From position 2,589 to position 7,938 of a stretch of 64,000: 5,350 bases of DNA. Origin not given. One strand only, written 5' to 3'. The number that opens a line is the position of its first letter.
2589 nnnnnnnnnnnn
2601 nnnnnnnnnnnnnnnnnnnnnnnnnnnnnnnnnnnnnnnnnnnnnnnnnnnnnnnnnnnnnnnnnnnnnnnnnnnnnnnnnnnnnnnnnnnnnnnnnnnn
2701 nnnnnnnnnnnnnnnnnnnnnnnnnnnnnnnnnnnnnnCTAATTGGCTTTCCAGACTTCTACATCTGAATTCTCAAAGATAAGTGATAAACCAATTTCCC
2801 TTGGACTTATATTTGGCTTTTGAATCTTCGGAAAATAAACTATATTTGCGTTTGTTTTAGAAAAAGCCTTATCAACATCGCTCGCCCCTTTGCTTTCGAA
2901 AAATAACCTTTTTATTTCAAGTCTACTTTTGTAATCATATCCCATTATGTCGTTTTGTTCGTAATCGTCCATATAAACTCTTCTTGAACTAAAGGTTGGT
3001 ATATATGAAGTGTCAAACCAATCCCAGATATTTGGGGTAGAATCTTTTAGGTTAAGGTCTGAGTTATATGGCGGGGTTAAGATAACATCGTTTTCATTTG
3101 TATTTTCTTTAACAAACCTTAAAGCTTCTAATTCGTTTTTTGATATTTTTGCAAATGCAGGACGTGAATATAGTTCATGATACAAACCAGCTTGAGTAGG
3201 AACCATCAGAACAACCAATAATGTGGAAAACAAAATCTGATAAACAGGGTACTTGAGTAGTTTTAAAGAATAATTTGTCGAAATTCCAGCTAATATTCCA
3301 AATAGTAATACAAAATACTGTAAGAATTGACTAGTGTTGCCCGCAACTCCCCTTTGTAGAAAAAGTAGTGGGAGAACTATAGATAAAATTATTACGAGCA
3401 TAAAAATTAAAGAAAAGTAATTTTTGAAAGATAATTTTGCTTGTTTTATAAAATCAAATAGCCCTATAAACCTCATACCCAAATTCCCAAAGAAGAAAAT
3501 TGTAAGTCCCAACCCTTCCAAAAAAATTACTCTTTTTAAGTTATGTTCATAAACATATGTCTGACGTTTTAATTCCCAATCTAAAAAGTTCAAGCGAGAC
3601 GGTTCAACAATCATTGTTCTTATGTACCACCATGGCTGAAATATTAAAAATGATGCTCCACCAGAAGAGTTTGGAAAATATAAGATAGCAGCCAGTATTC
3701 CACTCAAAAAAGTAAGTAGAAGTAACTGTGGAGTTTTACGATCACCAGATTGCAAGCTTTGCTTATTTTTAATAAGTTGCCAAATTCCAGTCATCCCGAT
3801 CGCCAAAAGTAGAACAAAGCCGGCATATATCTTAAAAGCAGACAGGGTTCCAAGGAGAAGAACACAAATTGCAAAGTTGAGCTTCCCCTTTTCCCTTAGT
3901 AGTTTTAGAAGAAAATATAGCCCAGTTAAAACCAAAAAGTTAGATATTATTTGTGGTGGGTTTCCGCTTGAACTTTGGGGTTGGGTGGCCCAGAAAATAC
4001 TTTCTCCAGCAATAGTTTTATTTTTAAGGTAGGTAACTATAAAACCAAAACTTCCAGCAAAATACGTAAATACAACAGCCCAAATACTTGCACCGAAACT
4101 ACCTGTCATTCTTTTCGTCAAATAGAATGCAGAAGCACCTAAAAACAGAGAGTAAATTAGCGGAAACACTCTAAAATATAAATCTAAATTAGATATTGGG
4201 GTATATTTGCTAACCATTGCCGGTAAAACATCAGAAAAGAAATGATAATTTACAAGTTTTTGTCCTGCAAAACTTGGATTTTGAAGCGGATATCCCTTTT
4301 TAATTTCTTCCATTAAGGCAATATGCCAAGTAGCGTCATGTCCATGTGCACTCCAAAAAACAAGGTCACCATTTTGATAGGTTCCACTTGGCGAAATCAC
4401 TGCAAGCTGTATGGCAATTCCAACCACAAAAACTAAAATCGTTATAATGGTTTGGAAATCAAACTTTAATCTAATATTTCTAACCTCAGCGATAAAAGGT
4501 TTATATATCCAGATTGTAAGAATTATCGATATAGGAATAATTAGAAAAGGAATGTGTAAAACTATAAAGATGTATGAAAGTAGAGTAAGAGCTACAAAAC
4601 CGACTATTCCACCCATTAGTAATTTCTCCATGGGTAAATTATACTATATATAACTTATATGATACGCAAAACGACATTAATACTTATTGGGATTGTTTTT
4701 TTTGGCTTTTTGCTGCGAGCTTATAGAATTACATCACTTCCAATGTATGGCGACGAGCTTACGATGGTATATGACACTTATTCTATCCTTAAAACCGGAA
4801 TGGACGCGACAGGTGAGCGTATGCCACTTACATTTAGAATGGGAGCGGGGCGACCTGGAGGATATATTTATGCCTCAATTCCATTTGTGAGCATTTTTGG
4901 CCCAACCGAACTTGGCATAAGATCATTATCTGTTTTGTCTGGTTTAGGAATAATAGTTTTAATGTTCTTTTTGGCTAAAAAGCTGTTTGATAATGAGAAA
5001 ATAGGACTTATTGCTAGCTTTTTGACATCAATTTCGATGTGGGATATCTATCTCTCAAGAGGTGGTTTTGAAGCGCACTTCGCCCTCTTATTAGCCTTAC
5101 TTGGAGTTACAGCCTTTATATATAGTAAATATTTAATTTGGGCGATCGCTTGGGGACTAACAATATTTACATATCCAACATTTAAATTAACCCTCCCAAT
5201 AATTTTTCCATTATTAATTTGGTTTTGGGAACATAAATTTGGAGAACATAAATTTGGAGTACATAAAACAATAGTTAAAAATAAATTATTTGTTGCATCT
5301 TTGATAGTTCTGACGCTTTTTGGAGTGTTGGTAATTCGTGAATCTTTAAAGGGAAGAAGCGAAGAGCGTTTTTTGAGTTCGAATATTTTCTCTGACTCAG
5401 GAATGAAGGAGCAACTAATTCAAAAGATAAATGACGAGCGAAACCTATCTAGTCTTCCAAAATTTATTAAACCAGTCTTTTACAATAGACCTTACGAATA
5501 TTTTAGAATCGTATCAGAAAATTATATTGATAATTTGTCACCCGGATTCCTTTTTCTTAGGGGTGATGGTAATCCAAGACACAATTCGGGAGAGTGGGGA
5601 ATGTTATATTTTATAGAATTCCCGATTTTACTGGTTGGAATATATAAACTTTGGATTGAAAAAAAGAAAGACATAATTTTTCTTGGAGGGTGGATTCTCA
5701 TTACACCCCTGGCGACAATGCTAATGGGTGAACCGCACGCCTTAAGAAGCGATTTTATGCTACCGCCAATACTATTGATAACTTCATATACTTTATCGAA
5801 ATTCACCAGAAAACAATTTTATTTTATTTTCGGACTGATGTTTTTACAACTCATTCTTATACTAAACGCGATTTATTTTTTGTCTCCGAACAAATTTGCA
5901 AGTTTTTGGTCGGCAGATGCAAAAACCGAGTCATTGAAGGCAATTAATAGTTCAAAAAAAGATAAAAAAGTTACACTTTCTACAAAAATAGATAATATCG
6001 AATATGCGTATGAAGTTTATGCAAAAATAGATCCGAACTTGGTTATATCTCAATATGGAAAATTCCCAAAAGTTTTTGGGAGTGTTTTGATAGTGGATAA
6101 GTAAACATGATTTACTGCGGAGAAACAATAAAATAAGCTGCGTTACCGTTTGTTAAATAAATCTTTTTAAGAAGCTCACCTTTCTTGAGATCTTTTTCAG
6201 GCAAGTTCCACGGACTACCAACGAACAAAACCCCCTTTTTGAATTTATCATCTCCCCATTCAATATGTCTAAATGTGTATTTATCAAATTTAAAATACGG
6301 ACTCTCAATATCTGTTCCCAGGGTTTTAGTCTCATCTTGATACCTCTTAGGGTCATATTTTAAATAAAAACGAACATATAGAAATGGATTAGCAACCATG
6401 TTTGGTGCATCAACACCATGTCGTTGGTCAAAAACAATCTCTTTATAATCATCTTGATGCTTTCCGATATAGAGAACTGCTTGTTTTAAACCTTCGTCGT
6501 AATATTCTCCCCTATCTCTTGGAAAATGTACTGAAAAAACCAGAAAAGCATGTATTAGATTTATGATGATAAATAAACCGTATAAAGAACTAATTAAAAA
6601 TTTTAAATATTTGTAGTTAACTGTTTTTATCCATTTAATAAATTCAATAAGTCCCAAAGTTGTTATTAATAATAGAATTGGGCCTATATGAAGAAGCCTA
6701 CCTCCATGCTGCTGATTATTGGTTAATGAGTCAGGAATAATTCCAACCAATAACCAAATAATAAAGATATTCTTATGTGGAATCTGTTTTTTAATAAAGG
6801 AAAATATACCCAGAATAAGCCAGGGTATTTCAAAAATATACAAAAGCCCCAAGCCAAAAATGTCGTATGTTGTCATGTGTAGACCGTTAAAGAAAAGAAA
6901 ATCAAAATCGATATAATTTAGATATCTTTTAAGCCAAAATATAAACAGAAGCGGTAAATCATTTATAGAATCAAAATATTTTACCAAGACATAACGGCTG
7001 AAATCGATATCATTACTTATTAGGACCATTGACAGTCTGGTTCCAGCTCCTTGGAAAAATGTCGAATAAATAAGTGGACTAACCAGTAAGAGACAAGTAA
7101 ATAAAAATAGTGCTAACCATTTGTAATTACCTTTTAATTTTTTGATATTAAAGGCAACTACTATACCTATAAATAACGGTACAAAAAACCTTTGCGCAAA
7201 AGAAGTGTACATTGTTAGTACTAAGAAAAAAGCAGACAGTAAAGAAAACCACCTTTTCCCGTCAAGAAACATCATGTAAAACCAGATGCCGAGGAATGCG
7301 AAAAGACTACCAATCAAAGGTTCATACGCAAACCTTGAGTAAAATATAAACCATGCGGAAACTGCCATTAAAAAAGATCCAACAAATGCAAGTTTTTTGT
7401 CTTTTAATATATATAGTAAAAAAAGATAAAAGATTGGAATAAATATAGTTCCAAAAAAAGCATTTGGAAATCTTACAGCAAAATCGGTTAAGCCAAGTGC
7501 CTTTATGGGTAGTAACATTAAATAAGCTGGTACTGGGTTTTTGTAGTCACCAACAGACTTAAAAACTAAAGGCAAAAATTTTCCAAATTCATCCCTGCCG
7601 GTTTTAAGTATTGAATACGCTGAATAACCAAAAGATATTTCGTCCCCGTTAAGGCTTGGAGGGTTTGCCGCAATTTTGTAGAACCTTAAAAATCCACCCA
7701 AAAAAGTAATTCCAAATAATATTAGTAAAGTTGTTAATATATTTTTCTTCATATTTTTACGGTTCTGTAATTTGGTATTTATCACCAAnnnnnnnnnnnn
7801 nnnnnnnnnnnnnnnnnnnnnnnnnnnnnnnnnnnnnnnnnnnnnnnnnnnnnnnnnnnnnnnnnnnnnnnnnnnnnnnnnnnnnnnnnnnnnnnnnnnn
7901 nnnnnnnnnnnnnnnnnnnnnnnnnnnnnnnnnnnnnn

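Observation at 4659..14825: Tandem expansion of six GT39/PMT/ArnT-like paralogs (five co-directional, one inverted)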

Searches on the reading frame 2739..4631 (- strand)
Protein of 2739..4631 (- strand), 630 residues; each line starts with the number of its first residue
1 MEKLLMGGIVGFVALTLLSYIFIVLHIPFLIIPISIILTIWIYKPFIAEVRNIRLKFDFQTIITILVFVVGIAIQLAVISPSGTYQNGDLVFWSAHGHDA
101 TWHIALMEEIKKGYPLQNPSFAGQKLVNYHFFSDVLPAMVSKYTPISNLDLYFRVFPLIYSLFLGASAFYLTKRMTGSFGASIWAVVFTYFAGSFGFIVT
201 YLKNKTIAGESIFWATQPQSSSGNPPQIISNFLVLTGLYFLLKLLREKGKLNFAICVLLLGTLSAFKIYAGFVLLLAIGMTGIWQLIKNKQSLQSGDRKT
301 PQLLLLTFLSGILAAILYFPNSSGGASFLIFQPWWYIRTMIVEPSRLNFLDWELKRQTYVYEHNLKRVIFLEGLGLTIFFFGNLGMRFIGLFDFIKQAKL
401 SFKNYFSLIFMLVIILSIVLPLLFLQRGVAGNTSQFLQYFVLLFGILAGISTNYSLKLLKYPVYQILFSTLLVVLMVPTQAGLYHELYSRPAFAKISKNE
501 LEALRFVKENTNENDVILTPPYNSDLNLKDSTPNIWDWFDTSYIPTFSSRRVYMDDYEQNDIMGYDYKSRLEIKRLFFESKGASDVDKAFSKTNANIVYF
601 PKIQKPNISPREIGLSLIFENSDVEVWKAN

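Call 3: search_protein_families(library=pfam, proteins=[window:2739-4631:-], max_evalue=0.01)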
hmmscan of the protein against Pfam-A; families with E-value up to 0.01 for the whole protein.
window:2739-4631:- (630 aa): 1 family
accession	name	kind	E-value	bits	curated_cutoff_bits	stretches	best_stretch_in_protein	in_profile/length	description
PF20604.3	DUF6798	-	0.0081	16.3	26.9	0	500-525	3-28/61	Domain of unknown function (DUF6798)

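Call 4: search_protein_families(library=ncbifam, proteins=[window:2739-4631:-], max_evalue=0.01)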
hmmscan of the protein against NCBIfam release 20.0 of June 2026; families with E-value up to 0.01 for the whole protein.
window:2739-4631:- (630 aa): 0 families

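Call 65: search_solved_structures(query=window:2739-4631:-, max_evalue=10)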
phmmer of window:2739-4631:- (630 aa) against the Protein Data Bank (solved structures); distinct sequences matched with E-value up to 10: 0.

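Call 82: find_homologous_proteins(query=window:2739-4631:-, max_evalue=0.001)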
Query window:2739-4631:- (630 aa): 450 proteins with E <= 0.001 among 8000 candidates; the best 120 are listed.
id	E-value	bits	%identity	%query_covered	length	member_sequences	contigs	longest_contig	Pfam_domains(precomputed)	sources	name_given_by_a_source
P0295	0.0e+0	1389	100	99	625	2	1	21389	-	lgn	-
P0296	2.3e-297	1006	71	99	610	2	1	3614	-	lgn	-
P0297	2.0e-294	997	70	99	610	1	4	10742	-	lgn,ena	-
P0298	3.0e-294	996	70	99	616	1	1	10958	-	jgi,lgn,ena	-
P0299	2.8e-293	993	70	99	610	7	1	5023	-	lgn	-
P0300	3.3e-285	966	69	99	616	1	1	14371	-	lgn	-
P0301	5.3e-285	965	69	99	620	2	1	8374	-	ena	-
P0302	3.4e-284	963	68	99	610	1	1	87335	-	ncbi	-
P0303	4.2e-282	956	71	94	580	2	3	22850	-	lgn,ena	-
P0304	1.6e-281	954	68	100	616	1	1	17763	-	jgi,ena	-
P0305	8.6e-279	945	67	100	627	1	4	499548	-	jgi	jgi:hypothetical protein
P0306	2.0e-277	940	68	99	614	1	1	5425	-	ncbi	-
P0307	9.8e-277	938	67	99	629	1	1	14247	-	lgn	-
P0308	9.0e-275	932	66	100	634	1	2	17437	-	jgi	-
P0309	1.6e-274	931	68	100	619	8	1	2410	-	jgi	jgi:hypothetical protein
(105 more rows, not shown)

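Call 85: search_solved_structures(query=A5, max_evalue=10)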
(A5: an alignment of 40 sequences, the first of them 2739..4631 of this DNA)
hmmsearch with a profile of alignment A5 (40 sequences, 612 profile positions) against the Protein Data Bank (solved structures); distinct sequences matched with E-value up to 10: 0.

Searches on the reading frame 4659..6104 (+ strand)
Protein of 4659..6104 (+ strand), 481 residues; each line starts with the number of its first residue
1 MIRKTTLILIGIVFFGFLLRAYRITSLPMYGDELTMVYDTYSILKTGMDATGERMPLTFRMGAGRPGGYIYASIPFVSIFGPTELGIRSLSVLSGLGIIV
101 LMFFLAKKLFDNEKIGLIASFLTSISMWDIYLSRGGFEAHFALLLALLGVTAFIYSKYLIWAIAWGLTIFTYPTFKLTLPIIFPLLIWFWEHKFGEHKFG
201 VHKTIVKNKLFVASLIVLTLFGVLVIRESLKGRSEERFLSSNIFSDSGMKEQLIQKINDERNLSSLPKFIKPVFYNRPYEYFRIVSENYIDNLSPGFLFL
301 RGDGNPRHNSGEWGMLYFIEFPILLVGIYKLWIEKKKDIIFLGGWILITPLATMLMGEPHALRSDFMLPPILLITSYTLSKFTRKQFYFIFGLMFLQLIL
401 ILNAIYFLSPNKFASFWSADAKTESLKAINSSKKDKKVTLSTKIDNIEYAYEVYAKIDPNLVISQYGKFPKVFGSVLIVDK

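Call 3: search_protein_families(library=pfam, proteins=[window:4659-6104:+], max_evalue=0.01)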
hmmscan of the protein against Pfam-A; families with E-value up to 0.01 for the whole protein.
window:4659-6104:+ (481 aa): 1 family
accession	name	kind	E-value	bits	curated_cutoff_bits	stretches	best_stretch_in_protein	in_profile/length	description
PF13231.12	PMT_2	-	0.0011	19.6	26.1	1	76-196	13-140/160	Dolichyl-phosphate-mannose-protein mannosyltransferase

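Call 4: search_protein_families(library=ncbifam, proteins=[window:4659-6104:+], max_evalue=0.01)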
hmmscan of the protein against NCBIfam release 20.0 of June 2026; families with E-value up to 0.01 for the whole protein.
window:4659-6104:+ (481 aa): 0 families

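Call 64: list_cluster_members(proteins=[window:4659-6104:+, window:6145-7755:-, window:7757-8842:-, window:8821-10299:+, window:10305-11927:+, window:11917-13263:+, window:13260-14825:+, window:14822-15682:+, window:2739-4631:-])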
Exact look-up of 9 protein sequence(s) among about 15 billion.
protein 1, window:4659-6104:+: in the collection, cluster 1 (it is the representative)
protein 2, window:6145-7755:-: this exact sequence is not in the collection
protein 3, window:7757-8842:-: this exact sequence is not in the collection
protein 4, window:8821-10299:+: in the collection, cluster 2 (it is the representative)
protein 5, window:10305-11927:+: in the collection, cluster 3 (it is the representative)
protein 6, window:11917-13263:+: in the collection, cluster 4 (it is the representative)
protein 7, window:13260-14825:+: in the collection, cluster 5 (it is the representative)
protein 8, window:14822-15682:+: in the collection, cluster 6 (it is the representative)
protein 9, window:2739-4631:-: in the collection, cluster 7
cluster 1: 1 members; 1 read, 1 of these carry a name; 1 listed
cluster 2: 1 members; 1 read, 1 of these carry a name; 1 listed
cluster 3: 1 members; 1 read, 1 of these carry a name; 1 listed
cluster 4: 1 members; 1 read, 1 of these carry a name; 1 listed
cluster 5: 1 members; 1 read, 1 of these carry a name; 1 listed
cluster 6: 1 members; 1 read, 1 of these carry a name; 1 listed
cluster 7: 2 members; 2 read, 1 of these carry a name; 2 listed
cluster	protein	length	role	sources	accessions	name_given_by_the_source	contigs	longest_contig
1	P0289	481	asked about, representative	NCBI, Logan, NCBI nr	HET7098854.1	MAG TPA: hypothetical protein VFI61_01310 [Patescibacteria group bacterium] | hypothetical protein [Patescibacteria group bacterium]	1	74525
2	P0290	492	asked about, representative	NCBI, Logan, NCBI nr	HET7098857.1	MAG TPA: glycosyltransferase family 39 protein [Patescibacteria group bacterium] | glycosyltransferase family 39 protein [Patescibacteria group bacterium]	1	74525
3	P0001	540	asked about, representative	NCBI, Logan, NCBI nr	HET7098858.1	MAG TPA: glycosyltransferase family 39 protein [Patescibacteria group bacterium] | glycosyltransferase family 39 protein [Patescibacteria group bacterium]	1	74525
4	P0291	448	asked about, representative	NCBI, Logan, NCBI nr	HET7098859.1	MAG TPA: glycosyltransferase family 39 protein [Patescibacteria group bacterium] | glycosyltransferase family 39 protein [Patescibacteria group bacterium]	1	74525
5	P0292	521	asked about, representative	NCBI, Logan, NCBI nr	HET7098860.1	MAG TPA: glycosyltransferase family 39 protein [Patescibacteria group bacterium] | glycosyltransferase family 39 protein [Patescibacteria group bacterium]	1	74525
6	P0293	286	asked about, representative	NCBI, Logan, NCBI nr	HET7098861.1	MAG TPA: glycosyltransferase family 2 protein [Patescibacteria group bacterium] | glycosyltransferase family 2 protein [Patescibacteria group bacterium]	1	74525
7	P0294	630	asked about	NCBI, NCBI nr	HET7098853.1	MAG TPA: hypothetical protein VFI61_01305 [Patescibacteria group bacterium] | hypothetical protein [Patescibacteria group bacterium]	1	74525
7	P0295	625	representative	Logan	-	-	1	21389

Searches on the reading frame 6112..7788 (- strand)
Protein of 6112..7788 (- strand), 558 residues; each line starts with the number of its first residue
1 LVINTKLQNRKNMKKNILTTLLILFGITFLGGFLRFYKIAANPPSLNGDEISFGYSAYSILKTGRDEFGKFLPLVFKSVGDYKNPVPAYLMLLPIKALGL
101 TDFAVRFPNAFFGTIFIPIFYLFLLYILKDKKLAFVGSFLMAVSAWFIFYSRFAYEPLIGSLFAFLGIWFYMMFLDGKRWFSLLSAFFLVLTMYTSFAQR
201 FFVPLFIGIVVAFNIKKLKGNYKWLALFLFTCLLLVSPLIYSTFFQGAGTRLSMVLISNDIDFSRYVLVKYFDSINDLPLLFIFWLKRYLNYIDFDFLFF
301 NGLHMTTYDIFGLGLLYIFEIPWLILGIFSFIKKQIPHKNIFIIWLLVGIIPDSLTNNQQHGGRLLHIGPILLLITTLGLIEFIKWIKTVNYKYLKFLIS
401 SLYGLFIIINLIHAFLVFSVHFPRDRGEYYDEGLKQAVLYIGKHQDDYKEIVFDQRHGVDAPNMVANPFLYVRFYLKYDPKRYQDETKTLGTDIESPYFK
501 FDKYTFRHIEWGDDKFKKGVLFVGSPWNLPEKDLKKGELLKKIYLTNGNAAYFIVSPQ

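Call 3: search_protein_families(library=pfam, proteins=[window:6112-7788:-], max_evalue=0.01)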
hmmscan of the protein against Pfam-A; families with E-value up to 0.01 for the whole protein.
window:6112-7788:- (558 aa): 2 families
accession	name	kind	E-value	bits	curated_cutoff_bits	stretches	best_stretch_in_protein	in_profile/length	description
PF02366.24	PMT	-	2.8e-05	24.2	22.7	1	27-245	3-237/245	Dolichyl-phosphate-mannose-protein mannosyltransferase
PF13231.12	PMT_2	-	0.00013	22.7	26.1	1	84-241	3-159/160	Dolichyl-phosphate-mannose-protein mannosyltransferase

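Call 4: search_protein_families(library=ncbifam, proteins=[window:6112-7788:-], max_evalue=0.01)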
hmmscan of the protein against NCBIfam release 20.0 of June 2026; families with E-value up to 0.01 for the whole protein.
window:6112-7788:- (558 aa): 1 family
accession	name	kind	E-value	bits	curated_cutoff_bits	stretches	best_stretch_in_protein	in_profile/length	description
TIGR03663.1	TIGR03663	subfamily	3.1e-09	36.3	126.25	1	85-216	53-184/435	flippase activity-associated protein Agl23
